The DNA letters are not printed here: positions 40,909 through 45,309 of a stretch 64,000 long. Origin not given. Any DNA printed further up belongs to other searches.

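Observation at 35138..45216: Shared upstream motif at a fixed 34-nt distance in three promoters of the locus: candidate HTCS operator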

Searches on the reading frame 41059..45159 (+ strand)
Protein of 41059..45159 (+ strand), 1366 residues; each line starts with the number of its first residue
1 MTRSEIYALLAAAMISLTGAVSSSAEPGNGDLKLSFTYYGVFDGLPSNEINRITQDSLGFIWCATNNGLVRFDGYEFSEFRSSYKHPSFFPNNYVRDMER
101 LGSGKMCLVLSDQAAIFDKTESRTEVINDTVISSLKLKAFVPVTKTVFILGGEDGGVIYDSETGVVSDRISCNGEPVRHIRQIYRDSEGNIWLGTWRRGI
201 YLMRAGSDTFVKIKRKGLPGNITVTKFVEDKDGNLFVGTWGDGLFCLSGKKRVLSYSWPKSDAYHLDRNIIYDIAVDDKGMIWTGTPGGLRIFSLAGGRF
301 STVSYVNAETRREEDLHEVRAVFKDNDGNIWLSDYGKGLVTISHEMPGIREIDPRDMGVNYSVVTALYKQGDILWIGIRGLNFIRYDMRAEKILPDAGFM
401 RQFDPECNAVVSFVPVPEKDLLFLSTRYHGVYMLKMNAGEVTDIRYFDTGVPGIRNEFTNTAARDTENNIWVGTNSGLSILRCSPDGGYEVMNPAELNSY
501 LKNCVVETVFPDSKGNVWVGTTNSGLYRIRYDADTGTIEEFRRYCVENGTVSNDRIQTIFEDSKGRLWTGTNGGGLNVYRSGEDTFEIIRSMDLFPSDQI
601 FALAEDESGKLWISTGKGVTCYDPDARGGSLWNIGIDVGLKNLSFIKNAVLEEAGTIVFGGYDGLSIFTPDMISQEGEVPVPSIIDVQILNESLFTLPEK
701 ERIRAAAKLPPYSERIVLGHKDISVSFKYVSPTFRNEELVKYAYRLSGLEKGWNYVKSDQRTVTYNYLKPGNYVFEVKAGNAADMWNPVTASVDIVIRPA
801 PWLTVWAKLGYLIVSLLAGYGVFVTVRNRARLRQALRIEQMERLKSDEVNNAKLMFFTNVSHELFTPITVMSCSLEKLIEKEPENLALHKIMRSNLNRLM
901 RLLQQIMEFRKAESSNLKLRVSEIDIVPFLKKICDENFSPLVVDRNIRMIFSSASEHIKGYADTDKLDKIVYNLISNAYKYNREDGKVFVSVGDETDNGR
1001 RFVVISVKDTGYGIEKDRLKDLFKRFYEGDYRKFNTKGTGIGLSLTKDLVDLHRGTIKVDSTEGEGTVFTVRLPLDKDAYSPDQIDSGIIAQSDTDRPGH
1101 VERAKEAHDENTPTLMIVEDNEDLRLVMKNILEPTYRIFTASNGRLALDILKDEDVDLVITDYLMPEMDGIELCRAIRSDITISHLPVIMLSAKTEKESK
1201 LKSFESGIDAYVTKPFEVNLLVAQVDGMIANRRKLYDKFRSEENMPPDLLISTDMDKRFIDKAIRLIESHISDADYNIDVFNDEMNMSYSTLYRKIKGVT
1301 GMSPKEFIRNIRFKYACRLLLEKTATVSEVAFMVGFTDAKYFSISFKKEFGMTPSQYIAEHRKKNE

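Call 5: search_protein_families(library=pfam, proteins=[window:41059-45159:+])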
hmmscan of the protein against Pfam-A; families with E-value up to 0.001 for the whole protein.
window:41059-45159:+ (1366 aa): 8 families
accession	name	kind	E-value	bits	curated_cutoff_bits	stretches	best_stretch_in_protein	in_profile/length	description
PF07494.17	Reg_prop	-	6.9e-39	127.3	20.4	1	176-196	3-23/24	Two component regulator propeller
PF02518.31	HATPase_c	-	1e-26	94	26.4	1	963-1076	2-110/111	Histidine kinase-, DNA gyrase B-, and HSP90-like ATPase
PF00072.30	Response_reg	-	3e-25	89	30.2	1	1116-1225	2-110/111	Response regulator receiver domain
PF12833.13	HTH_18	-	7.7e-24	84.2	33.6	1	1284-1358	4-78/80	Helix-turn-helix domain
PF00165.29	HTH_AraC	-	7.2e-14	52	26.6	1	1326-1358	10-41/42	Bacterial regulatory helix-turn-helix proteins, AraC family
PF07495.19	Y_Y_Y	-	1.3e-13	51.1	26.6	1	734-797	2-64/65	Y_Y_Y domain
PF00512.31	HisKA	-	2.9e-08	34.1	26.9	1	853-914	2-65/66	His Kinase A (phospho-acceptor) domain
PF08450.18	SGL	-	5.3e-05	23.4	26.3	0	370-592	11-223/246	SMP-30/Gluconolactonase/LRE-like region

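Call 8: find_related_loci(query=window:41059-45159:+, collection=genome_contigs, flank=10000)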
Query window:41059-45159:+ (1366 aa) in genome_contigs; peptide patterns used: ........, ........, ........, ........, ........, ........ (x = any residue, [..] = any of these).
33 stretches matched a pattern; 14 encode a relative of the query (tblastn E <= 1e-3); 14 distinct loci.
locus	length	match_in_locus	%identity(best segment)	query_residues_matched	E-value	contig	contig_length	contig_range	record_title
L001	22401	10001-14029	48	14-1363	0e+0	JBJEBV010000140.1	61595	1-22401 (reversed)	MAG: Candidatus Cryptobacteroides sp. isolate FUKU07_bin.018 NODE_98_length_61595_cov_24.952291, whole genome shotgun se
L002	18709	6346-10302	48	39-1363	0e+0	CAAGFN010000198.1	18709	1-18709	MAG TPA_asm: Rikenellaceae bacterium, isolate HGM05619, WGS project CAAGFN010000000 data, contig: SRS476193_50_k119_3037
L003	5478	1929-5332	73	32-1364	0e+0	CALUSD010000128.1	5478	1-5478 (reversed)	MAG: uncultured Bacteroidales bacterium isolate E20__bin295 genome assembly, contig: E20__k127_8787302, whole genome sho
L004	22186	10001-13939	26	33-1362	8e-133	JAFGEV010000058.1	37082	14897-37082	MAG: Prolixibacteraceae bacterium isolate Zod_Metabat.1255 k87_1068318, whole genome shotgun sequence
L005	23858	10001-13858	26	30-1364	2e-116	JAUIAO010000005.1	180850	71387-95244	MAG: Bacteroidia bacterium isolate 5_bin.51 NODE_131_length_180850_cov_2.224935, whole genome shotgun sequence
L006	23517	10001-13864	25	44-1365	6e-110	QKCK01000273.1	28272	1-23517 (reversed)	MAG: Bacteroidetes bacterium isolate SZUA-422 scaffold_3641, whole genome shotgun sequence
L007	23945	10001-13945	29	33-1357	6e-163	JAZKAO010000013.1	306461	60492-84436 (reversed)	MAG: Bacteroidota bacterium isolate ADI_H3L2_1_122_18_3-bin030 ADIH3L21_B030_0_000000000013, whole genome shotgun sequen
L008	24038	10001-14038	26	36-1363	7e-147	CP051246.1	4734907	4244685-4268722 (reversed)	MAG: Salegentibacter sp. isolate oa5 chromosome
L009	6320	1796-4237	24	30-856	3e-43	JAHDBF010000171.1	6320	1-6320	MAG: Saprospiraceae bacterium isolate MAG-104 RZ_33295, whole genome shotgun sequence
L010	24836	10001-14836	21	32-1357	6e-26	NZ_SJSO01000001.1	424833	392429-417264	Pedobacter psychrodurus strain RP-3-21 contig1, whole genome shotgun sequence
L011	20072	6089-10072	24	36-1357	1e-101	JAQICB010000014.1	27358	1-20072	MAG: Bacteroidales bacterium isolate GH49 k119_359869, whole genome shotgun sequence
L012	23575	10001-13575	22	9-1299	2e-21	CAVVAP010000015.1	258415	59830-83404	MAG: uncultured Acidobacteriaceae bacterium isolate MFD04540.bin.2.23 genome assembly, contig: contig_33460, whole genom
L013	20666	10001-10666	29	848-1074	2e-12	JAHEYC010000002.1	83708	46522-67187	MAG: Sphingobacteriaceae bacterium isolate nzgw119 NODE_162_length_83709_cov_3.866009, whole genome shotgun sequence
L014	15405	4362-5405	24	849-1226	3e-22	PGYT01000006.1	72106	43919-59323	MAG: Ignavibacteriae bacterium HGW-Ignavibacteriae-2 08E140C01_z5_2013_Ig3399_v2_scaffold_394, whole genome shotgun sequ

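Call 24: find_related_loci(query=window:41059-45159:+, collection=metagenome_contigs, flank=10000)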
Query window:41059-45159:+ (1366 aa) in metagenome_contigs; peptide patterns used: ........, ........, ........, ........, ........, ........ (x = any residue, [..] = any of these).
39 stretches matched a pattern; 7 encode a relative of the query (tblastn E <= 1e-3); 7 distinct loci.
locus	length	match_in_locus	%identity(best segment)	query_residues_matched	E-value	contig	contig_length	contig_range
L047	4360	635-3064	21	44-863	1e-29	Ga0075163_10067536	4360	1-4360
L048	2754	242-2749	22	22-925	2e-24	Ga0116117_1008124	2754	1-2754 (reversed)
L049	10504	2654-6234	21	9-1299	6e-15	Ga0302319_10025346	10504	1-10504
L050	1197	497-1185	41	7-571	4e-11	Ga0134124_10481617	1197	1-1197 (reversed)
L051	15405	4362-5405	24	849-1226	7e-23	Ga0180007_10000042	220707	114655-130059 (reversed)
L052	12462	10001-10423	22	1221-1363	3e-7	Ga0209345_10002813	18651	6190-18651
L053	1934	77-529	24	465-613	5e-5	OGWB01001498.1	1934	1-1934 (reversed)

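Call 25: find_homologous_proteins(query=window:41059-45159:+, max_evalue=1e-100)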
Query window:41059-45159:+ (1366 aa): 889 proteins with E <= 1e-100 among 8000 candidates; the best 120 are listed.
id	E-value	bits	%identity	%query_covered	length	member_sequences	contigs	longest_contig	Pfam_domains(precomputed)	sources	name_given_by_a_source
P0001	0.0e+0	3106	99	100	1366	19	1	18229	PF12833.14,PF07495.20,PF07494.18,PF02518.32,PF00512.32,PF16819.12,PF00165.30,PF00072.31,PF08450.19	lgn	-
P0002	0.0e+0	2084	67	99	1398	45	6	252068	PF12833.14,PF07495.20,PF07494.18,PF02518.32,PF00512.32,PF00165.30,PF00072.31,PF08450.19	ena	-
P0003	0.0e+0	1985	64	98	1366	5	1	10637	PF12833.14,PF07495.20,PF07494.18,PF02518.32,PF00512.32,PF00165.30,PF00072.31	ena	-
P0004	0.0e+0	1934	61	99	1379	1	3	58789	PF12833.14,PF07495.20,PF07494.18,PF02518.32,PF00512.32,PF00165.30,PF00072.31,PF08450.19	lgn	-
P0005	0.0e+0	1597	53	100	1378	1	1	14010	PF12833.14,PF07495.20,PF07494.18,PF02518.32,PF00512.32,PF00165.30,PF00072.31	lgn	-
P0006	0.0e+0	1574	53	99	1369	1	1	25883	PF12833.14,PF07495.20,PF07494.18,PF02518.32,PF00512.32,PF00165.30,PF00072.31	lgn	-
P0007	0.0e+0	1534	52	99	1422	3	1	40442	PF12833.14,PF07495.20,PF07494.18,PF02518.32,PF00512.32,PF00165.30,PF00072.31,PF08450.19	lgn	-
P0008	1.5e-282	959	37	97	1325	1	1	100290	PF12833.14,PF07495.20,PF23748.2,PF07494.18,PF02518.32,PF00512.32,PF00165.30,PF00072.31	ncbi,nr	ncbi:hybrid sensor histidine kinase/response regulator [Bacteroidales bacterium]|nr:hybrid sensor hi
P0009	2.7e-252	859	34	99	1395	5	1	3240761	PF12833.14,PF07495.20,PF07494.18,PF02518.32,PF00512.32,PF00165.30,PF00072.31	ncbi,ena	-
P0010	4.8e-250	851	35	99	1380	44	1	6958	PF12833.14,PF07495.20,PF23748.2,PF07494.18,PF02518.32,PF00512.32,PF00165.30,PF00072.31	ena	-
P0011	2.6e-244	832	34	97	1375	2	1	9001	PF12833.14,PF07495.20,PF23748.2,PF07494.18,PF02518.32,PF00512.32,PF00165.30,PF00072.31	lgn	-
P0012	2.6e-238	812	34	99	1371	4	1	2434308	PF12833.14,PF07495.20,PF23748.2,PF07494.18,PF02518.32,PF00512.32,PF00165.30,PF00072.31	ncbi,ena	-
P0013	4.2e-234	798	33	98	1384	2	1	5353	PF12833.14,PF07495.20,PF07494.18,PF02518.32,PF00512.32,PF00165.30,PF00072.31,PF08450.19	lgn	-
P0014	3.4e-226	772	31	99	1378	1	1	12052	PF12833.14,PF07495.20,PF07494.18,PF02518.32,PF00512.32,PF00165.30,PF00072.31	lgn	-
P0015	3.2e-222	759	33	97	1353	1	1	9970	PF12833.14,PF07495.20,PF07494.18,PF02518.32,PF00512.32,PF00165.30,PF00072.31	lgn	-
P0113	1.6e-173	598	30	97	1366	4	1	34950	PF12833.14,PF07495.20,PF07494.18,PF02518.32,PF00512.32,PF00165.30,PF00072.31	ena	-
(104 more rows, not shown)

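Call 27: find_encoding_contigs(protein=P0002, flank=10000, max_places=2)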
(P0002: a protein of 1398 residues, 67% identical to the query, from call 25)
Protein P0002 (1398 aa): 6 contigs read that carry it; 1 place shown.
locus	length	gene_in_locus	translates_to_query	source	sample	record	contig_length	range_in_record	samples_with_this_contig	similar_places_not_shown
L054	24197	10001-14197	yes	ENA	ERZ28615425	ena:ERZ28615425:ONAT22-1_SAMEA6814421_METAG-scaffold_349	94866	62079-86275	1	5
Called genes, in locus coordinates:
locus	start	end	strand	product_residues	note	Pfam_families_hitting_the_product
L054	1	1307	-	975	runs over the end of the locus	PF02837:Glyco_hydro_2_N, PF22666:Glyco_hydro_2_N2 (weak), PF00703:Glyco_hydro_2, PF02836:Glyco_hydro_2_C, PF16355:DUF4982, PF18565:Glyco_hydro2_C5, PF13290:CHB_HEX_C_1, PF13287:Fn3_assoc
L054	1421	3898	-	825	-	PF02837:Glyco_hydro_2_N (weak), PF00703:Glyco_hydro_2, PF02836:Glyco_hydro_2_C, PF16355:DUF4982, PF18565:Glyco_hydro2_C5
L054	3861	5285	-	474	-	PF00884:Sulfatase, PF01663:Phosphodiest (weak), PF16347:SGSH_C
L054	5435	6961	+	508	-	PF22848:ASD1_dom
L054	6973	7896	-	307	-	PF00135:COesterase (weak), PF20434:BD-FAE, PF07859:Abhydrolase_3, PF00326:Peptidase_S9 (faint)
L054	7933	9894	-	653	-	PF00884:Sulfatase, PF01663:Phosphodiest (weak), PF16347:SGSH_C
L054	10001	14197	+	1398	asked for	PF07494:Reg_prop (faint), PF08450:SGL (faint), PF07495:Y_Y_Y, PF00512:HisKA (weak), PF02518:HATPase_c, PF00072:Response_reg, PF12833:HTH_18, PF00165:HTH_AraC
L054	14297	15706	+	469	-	PF00884:Sulfatase, PF01663:Phosphodiest, PF16347:SGSH_C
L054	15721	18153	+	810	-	PF02837:Glyco_hydro_2_N, PF22666:Glyco_hydro_2_N2 (weak), PF00703:Glyco_hydro_2, PF02836:Glyco_hydro_2_C, PF16355:DUF4982, PF18565:Glyco_hydro2_C5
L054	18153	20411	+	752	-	PF00884:Sulfatase, PF01663:Phosphodiest, PF16347:SGSH_C, PF20434:BD-FAE, PF00326:Peptidase_S9, PF07859:Abhydrolase_3, PF01738:DLH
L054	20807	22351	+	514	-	PF00884:Sulfatase, PF16347:SGSH_C (weak)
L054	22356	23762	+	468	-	PF00884:Sulfatase, PF01663:Phosphodiest (faint), PF16347:SGSH_C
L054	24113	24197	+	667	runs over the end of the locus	PF01841:Transglut_core (weak)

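Call 28: find_encoding_contigs(protein=P0003, flank=10000, max_places=2)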
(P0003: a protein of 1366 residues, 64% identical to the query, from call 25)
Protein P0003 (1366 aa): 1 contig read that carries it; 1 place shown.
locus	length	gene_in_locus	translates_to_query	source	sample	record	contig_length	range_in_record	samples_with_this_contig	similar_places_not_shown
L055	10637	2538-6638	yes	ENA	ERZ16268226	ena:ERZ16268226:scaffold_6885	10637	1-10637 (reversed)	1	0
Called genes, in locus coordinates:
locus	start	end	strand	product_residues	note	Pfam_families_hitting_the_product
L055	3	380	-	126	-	?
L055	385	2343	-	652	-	PF00884:Sulfatase, PF01663:Phosphodiest (faint), PF16347:SGSH_C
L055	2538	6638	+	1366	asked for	PF07494:Reg_prop (faint), PF07495:Y_Y_Y, PF00512:HisKA, PF02518:HATPase_c, PF00072:Response_reg, PF00165:HTH_AraC, PF12833:HTH_18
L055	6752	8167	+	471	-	PF00884:Sulfatase, PF01663:Phosphodiest (weak), PF16347:SGSH_C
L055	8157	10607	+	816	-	PF02837:Glyco_hydro_2_N, PF22666:Glyco_hydro_2_N2, PF00703:Glyco_hydro_2, PF02836:Glyco_hydro_2_C, PF16355:DUF4982, PF18565:Glyco_hydro2_C5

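Call 29: find_encoding_contigs(protein=P0004, flank=10000, max_places=2)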
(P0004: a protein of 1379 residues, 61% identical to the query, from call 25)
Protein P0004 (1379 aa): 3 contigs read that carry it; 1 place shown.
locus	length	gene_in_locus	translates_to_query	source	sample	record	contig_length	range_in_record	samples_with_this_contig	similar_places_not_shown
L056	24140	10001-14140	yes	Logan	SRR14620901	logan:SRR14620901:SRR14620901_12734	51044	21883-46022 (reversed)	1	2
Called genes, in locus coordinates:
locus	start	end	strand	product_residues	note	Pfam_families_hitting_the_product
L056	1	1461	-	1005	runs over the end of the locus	PF02837:Glyco_hydro_2_N, PF22666:Glyco_hydro_2_N2 (weak), PF00703:Glyco_hydro_2, PF02836:Glyco_hydro_2_C, PF16355:DUF4982, PF18565:Glyco_hydro2_C5, PF13287:Fn3_assoc, PF13290:CHB_HEX_C_1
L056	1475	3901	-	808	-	PF02837:Glyco_hydro_2_N (weak), PF00703:Glyco_hydro_2, PF02836:Glyco_hydro_2_C, PF16355:DUF4982, PF18565:Glyco_hydro2_C5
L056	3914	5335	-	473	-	PF00884:Sulfatase, PF01663:Phosphodiest, PF16347:SGSH_C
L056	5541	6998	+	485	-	PF22848:ASD1_dom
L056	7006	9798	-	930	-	PF00884:Sulfatase, PF01663:Phosphodiest (weak), PF16347:SGSH_C, PF00135:COesterase (faint), PF20434:BD-FAE, PF07859:Abhydrolase_3, PF00326:Peptidase_S9 (faint)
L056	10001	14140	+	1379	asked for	PF07494:Reg_prop (faint), PF08450:SGL (faint), PF07495:Y_Y_Y, PF00512:HisKA, PF02518:HATPase_c, PF00072:Response_reg, PF12833:HTH_18, PF00165:HTH_AraC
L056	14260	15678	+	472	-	PF00884:Sulfatase, PF01663:Phosphodiest, PF16347:SGSH_C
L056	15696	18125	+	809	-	PF02837:Glyco_hydro_2_N, PF22666:Glyco_hydro_2_N2 (weak), PF00703:Glyco_hydro_2, PF02836:Glyco_hydro_2_C, PF16355:DUF4982, PF18565:Glyco_hydro2_C5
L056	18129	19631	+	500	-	PF00884:Sulfatase, PF01663:Phosphodiest, PF16347:SGSH_C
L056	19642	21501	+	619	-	PF00884:Sulfatase, PF16347:SGSH_C (weak)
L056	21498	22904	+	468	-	PF00884:Sulfatase, PF01663:Phosphodiest (faint), PF16347:SGSH_C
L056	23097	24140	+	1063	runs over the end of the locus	PF13715:CarbopepD_reg_2, PF07715:Plug, PF00593:TonB_dep_Rec_b-barrel (weak)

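Call 30: find_encoding_contigs(protein=P0005, flank=10000, max_places=2)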
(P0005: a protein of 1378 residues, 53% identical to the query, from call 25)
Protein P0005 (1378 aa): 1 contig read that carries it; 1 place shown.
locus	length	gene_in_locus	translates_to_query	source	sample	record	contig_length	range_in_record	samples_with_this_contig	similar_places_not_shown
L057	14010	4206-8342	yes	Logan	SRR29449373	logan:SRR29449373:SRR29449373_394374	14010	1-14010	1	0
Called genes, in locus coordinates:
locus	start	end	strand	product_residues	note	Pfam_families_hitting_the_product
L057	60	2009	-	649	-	PF00884:Sulfatase, PF01663:Phosphodiest (faint), PF16347:SGSH_C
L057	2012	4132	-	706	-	PF02057:Glyco_hydro_59, PF17387:Glyco_hydro_59M (faint), PF21708:Glyco_hydro_59_C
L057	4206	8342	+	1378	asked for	PF07494:Reg_prop (faint), PF07495:Y_Y_Y, PF00512:HisKA, PF02518:HATPase_c, PF00072:Response_reg, PF12833:HTH_18, PF00165:HTH_AraC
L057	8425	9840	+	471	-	PF00884:Sulfatase, PF01663:Phosphodiest, PF16347:SGSH_C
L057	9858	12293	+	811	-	PF02837:Glyco_hydro_2_N, PF22666:Glyco_hydro_2_N2, PF00703:Glyco_hydro_2, PF02836:Glyco_hydro_2_C, PF16355:DUF4982 (weak), PF18565:Glyco_hydro2_C5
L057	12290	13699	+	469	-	PF00884:Sulfatase, PF01663:Phosphodiest (faint), PF16347:SGSH_C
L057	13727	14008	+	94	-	?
